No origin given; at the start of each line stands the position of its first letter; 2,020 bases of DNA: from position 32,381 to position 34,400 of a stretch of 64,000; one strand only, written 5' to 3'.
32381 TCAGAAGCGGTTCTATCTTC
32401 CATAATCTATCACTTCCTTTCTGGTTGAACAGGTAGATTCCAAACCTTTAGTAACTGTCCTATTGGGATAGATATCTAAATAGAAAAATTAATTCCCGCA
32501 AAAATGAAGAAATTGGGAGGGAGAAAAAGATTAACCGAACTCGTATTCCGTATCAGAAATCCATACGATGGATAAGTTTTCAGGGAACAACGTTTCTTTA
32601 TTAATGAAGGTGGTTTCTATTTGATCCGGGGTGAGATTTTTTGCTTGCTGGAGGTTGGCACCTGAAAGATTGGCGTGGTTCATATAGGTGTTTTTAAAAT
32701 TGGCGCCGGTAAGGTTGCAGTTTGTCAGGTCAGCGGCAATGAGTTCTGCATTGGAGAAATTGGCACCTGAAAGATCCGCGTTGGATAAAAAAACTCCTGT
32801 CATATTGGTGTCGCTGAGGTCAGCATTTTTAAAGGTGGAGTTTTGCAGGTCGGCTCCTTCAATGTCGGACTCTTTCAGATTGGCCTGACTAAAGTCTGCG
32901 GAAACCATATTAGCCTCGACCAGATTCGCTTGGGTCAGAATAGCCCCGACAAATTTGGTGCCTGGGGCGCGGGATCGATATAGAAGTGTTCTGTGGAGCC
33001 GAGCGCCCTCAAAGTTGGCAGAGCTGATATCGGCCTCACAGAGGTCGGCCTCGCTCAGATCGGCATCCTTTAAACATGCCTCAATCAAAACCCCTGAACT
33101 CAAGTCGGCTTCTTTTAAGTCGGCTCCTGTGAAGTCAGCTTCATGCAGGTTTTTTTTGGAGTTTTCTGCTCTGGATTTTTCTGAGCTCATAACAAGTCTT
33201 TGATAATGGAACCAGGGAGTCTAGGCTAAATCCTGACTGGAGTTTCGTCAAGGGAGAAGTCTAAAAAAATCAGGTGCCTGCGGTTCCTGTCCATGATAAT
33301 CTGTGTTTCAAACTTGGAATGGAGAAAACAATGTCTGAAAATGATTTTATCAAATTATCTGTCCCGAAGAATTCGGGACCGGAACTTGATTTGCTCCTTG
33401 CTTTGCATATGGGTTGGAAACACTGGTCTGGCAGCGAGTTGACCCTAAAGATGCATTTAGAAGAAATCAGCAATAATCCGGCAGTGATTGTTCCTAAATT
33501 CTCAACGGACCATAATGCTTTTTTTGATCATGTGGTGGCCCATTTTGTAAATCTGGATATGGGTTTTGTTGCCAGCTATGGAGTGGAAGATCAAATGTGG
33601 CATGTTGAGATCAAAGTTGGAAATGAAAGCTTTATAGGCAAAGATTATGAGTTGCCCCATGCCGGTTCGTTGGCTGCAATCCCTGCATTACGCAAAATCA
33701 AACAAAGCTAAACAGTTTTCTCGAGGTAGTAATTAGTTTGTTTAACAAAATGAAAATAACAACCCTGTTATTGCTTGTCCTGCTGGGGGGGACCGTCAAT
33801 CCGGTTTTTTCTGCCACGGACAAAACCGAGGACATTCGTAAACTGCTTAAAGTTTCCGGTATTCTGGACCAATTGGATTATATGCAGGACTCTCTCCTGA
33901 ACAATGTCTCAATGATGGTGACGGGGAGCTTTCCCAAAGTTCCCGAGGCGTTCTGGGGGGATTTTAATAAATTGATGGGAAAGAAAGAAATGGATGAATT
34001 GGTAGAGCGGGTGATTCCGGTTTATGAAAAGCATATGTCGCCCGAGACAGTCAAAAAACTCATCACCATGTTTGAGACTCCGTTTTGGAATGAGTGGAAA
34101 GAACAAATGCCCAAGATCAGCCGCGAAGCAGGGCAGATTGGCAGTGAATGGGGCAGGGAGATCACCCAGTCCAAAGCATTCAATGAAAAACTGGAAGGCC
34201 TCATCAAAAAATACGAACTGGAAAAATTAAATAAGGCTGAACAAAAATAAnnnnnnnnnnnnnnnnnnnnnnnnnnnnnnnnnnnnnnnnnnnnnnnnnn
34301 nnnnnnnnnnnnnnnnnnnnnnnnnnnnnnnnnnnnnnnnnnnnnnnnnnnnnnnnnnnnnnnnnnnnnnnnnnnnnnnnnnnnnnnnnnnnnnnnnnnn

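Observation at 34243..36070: Sigma-54 operon: 60-aa Cys/Gly/Pro-rich ORF, amicyanin-like cupredoxin and cytochrome c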

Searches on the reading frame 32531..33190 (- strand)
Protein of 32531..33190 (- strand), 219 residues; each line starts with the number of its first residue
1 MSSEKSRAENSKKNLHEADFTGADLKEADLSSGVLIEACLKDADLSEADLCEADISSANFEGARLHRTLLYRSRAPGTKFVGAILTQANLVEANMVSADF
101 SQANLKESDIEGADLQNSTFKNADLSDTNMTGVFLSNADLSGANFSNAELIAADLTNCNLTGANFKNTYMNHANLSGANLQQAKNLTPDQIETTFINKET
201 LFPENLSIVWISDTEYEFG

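Call 3: search_protein_families(library=pfam, proteins=[window:32531-33190:-], max_evalue=0.1)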
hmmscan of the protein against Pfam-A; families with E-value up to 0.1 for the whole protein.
window:32531-33190:- (219 aa): 8 families
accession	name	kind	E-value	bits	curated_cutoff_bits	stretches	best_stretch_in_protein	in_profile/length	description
PF00805.28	Pentapeptide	-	1.9e-52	174.8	20.2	7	148-183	1-36/40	Pentapeptide repeats (8 copies)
PF13599.13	Pentapeptide_4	-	4.9e-22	78.2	38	3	54-129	2-77/78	Pentapeptide repeat region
PF13576.12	Pentapeptide_3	-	2.3e-18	66.6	27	1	117-158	3-47/48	Pentapeptide repeats (9 copies)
PF25296.1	Decapeptide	-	1.2e-10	41.5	45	2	13-60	15-62/74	Decapeptide repeat region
PF23894.2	LD_SV2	-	0.00025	21.8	29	2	99-165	26-92/92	SV2A/B/C luminal domain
PF09235.17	SAM_Ste50p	-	0.012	16.3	21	0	14-58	20-60/75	Ste50p, sterile alpha motif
PF17779.7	NOD2_WH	-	0.037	14.5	23.1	0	15-43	21-49/57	NOD2 winged helix domain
PF05264.16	CfAFP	-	0.08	13.4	25.9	0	83-165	52-134/137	Choristoneura fumiferana antifreeze protein (CfAFP)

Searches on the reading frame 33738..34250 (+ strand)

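Call 3: search_protein_families(library=pfam, proteins=[window:33738-34250:+], max_evalue=0.1)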
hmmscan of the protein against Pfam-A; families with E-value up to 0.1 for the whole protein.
window:33738-34250:+ (170 aa): 2 families
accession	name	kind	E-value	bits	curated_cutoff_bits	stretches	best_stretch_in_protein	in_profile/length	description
PF09832.14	DUF2059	-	4.6e-07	30.2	23.6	1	86-144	1-59/60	Uncharacterized protein conserved in bacteria (DUF2059)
PF11867.13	T1RH-like_C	-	0.024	14.4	26.8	1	133-168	180-215/329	Type I restriction enzyme HindI endonuclease subunit-like, C-terminal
